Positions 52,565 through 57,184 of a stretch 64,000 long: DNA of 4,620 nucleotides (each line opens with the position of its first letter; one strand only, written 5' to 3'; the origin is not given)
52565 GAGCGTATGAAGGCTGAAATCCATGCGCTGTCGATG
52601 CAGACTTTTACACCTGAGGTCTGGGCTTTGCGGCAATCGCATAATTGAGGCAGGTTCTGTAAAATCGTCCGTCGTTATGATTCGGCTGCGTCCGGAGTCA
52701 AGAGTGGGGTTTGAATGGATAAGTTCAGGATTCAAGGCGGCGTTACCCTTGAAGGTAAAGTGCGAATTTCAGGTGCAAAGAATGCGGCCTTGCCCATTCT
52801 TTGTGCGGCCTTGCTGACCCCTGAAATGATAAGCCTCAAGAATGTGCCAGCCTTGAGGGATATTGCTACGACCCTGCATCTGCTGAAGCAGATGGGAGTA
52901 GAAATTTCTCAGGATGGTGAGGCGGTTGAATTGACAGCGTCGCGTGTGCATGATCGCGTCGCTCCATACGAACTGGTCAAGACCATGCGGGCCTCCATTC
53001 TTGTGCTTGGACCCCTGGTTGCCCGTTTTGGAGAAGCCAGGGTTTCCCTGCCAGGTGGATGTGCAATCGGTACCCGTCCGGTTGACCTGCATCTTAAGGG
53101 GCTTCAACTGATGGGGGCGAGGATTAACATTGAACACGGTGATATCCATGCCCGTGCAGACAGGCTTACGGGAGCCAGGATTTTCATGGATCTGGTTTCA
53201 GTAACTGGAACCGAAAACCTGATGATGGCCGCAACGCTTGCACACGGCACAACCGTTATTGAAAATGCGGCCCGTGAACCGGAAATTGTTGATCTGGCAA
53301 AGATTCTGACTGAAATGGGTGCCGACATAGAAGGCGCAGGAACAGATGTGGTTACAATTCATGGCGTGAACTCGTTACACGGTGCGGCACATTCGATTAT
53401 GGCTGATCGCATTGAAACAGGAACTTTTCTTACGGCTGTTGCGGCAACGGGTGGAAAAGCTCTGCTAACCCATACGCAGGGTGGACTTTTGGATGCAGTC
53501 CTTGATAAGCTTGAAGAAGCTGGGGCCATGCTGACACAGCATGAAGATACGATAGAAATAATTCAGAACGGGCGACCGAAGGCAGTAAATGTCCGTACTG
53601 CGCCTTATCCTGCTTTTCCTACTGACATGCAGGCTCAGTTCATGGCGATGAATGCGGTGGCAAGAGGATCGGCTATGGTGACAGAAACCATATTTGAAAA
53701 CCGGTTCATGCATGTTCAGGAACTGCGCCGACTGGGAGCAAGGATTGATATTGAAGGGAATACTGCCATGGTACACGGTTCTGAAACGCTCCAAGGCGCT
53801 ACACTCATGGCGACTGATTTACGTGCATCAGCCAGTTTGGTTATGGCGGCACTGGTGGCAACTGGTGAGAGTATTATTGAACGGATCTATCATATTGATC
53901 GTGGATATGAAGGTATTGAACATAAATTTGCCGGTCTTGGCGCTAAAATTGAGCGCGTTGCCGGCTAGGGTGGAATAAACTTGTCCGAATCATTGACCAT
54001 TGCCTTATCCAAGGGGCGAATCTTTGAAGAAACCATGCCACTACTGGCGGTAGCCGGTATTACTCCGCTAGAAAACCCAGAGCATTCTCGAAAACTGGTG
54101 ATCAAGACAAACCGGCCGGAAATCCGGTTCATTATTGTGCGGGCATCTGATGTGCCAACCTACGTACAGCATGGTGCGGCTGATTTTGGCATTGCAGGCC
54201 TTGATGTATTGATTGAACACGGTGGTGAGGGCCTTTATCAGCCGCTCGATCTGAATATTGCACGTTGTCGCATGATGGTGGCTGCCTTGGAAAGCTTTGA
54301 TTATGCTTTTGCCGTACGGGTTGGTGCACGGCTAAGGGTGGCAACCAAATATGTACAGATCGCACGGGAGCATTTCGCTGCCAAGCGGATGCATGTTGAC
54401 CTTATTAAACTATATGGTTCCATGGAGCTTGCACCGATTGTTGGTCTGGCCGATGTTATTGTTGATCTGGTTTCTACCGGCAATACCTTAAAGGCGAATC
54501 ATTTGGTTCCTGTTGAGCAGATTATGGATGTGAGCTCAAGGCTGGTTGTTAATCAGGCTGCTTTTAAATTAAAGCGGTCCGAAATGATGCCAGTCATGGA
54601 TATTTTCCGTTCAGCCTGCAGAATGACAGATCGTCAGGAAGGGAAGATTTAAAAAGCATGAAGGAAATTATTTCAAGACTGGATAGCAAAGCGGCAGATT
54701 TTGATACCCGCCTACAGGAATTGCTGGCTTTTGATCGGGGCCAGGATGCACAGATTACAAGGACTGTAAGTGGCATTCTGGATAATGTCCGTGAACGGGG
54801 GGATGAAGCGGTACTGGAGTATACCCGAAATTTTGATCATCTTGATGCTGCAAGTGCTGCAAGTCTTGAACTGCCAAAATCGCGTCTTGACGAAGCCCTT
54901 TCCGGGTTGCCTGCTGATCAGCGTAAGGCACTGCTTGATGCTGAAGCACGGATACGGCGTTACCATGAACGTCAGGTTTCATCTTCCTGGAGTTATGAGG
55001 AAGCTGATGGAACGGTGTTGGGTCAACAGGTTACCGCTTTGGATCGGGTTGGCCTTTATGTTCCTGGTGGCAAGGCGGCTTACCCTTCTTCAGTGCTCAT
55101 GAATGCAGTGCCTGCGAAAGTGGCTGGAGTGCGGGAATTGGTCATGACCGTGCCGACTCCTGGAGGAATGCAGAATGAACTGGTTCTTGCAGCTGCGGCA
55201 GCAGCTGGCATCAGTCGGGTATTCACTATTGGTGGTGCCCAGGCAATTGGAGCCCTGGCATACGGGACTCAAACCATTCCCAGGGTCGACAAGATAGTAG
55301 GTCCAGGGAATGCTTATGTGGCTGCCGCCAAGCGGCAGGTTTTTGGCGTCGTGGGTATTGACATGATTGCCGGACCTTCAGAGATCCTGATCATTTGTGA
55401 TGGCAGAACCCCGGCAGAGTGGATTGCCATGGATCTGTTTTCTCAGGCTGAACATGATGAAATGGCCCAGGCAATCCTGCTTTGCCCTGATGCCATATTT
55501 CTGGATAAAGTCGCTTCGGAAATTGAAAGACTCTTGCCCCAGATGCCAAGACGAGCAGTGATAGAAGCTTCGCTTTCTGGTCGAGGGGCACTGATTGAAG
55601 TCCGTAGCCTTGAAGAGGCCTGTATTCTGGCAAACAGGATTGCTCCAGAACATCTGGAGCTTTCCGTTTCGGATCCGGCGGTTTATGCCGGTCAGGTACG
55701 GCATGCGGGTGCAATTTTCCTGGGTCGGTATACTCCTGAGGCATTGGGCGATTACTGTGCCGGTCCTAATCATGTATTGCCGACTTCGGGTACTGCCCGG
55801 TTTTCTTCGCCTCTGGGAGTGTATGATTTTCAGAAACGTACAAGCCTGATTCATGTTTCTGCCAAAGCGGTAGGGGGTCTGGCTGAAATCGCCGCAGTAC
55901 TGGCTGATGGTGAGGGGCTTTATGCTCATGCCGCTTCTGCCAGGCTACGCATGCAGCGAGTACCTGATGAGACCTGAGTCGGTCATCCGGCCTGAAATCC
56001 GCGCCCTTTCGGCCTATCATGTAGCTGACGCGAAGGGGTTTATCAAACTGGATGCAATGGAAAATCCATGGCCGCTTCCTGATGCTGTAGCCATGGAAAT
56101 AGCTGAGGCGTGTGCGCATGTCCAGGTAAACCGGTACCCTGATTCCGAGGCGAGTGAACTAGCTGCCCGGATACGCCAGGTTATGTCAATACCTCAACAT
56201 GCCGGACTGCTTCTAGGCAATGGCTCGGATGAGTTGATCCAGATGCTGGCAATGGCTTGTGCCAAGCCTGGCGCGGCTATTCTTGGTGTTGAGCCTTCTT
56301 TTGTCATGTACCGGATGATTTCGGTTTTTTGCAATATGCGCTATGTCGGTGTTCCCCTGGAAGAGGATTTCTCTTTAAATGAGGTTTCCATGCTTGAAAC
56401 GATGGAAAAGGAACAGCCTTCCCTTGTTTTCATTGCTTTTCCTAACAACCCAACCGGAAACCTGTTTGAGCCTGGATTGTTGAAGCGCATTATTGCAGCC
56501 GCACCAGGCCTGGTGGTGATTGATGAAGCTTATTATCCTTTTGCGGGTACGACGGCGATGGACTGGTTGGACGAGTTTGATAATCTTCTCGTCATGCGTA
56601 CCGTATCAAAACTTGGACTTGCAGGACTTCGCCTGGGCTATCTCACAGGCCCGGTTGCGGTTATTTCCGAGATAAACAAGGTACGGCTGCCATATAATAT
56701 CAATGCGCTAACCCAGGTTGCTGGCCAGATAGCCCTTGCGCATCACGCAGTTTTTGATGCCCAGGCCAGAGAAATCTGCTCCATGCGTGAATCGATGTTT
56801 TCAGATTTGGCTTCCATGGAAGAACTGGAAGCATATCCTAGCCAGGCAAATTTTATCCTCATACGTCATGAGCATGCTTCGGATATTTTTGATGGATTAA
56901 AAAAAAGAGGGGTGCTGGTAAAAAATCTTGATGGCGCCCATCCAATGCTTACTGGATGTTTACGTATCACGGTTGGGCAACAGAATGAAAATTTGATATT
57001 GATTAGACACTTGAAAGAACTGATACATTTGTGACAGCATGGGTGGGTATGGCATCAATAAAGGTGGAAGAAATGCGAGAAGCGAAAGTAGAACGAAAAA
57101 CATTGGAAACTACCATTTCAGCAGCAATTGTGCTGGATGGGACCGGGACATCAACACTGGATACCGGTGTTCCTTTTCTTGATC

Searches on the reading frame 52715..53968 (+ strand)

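Call 46: search_protein_families(library=pfam, proteins=[window:52715-53968:+], max_evalue=0.00001)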
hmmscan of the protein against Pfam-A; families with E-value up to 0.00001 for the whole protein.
window:52715-53968:+ (417 aa): 1 family
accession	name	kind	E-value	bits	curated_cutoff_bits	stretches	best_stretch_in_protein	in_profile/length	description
PF00275.25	EPSP_synthase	-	1.4e-113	380.2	22.8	1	7-404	2-416/417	EPSP synthase (3-phosphoshikimate 1-carboxyvinyltransferase)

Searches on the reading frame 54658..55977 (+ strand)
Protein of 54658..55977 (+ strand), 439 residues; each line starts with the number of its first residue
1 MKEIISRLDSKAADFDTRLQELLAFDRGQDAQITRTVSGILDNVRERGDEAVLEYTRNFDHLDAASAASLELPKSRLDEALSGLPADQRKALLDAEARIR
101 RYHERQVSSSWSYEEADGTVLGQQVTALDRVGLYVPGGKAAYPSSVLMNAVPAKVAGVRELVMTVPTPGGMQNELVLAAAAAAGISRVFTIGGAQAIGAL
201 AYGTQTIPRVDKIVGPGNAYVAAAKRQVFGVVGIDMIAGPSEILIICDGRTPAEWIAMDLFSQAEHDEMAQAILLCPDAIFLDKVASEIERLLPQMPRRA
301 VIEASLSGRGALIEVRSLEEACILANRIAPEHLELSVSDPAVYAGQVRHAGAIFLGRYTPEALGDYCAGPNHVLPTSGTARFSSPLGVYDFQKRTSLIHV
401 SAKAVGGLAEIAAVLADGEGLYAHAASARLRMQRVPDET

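Call 46: search_protein_families(library=pfam, proteins=[window:54658-55977:+], max_evalue=0.00001)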
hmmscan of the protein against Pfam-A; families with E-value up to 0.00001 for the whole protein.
window:54658-55977:+ (439 aa): 1 family
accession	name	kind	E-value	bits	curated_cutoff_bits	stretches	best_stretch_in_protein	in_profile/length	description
PF00815.25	Histidinol_dh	-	6.1e-165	549.6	27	1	29-432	7-411/411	Histidinol dehydrogenase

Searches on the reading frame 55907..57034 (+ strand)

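Call 46: search_protein_families(library=pfam, proteins=[window:55907-57034:+], max_evalue=0.00001)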
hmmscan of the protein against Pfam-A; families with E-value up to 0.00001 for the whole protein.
window:55907-57034:+ (375 aa): 1 family
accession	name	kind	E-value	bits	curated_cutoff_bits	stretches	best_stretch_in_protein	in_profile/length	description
PF00155.27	Aminotran_1_2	-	1.1e-42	147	19.7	1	45-368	3-360/361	Aminotransferase class I and II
